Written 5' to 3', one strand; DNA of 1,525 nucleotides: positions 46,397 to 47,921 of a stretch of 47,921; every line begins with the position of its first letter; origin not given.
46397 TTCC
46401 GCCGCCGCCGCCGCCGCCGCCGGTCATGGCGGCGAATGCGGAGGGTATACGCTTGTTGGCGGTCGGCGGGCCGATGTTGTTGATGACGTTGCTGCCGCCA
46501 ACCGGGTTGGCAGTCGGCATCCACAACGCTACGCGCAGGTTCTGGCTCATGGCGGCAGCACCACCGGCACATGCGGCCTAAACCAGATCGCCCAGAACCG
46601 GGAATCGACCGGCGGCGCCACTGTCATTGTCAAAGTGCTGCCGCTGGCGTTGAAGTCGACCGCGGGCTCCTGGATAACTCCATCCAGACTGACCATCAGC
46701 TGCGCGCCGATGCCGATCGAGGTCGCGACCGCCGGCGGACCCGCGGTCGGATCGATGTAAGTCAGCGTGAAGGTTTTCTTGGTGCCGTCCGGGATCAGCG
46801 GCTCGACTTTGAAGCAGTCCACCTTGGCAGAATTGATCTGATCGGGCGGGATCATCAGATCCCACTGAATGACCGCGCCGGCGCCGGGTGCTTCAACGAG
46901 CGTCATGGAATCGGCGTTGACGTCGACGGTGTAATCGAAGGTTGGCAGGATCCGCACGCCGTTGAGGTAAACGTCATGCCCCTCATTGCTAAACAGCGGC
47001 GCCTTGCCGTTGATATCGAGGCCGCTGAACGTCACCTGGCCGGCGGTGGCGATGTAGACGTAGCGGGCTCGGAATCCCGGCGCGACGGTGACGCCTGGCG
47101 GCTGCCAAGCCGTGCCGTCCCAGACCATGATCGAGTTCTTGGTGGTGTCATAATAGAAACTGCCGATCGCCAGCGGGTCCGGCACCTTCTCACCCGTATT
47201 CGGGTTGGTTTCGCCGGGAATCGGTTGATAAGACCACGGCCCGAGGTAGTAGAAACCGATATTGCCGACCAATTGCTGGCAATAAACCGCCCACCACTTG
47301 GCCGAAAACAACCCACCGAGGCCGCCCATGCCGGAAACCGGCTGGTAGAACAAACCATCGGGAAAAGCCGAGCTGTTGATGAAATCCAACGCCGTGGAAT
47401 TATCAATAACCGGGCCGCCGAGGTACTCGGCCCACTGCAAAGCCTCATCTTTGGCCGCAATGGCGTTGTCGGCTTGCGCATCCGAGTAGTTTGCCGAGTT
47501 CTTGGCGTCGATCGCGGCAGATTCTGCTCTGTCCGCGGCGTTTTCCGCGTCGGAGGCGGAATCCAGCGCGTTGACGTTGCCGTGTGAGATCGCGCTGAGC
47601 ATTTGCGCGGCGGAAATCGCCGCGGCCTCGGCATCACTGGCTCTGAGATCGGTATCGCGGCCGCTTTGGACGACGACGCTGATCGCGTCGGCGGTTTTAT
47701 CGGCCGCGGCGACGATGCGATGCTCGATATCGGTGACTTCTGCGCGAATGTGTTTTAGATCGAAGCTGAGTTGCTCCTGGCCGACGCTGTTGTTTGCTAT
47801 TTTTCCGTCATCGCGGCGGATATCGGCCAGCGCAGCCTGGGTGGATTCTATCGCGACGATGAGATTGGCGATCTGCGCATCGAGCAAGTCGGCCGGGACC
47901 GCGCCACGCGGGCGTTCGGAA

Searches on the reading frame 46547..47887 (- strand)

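Call 14: search_protein_families(library=phrogs, proteins=[window:46547-47887:-], max_evalue=0.001)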
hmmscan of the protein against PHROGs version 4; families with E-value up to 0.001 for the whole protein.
window:46547-47887:- (446 aa): 4 families
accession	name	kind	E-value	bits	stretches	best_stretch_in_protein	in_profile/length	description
phrog_21412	-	tail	7.2e-08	31.6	1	242-329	726-815/1452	tail fiber protein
phrog_18673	-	tail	3.1e-07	30.9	1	386-445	36-96/373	tail fiber protein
phrog_19195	-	head and packaging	1.3e-05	24.1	1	367-435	24-85/1425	virion structural protein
phrog_38058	-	tail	2.5e-05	23.7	1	237-333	488-581/708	tail fiber protein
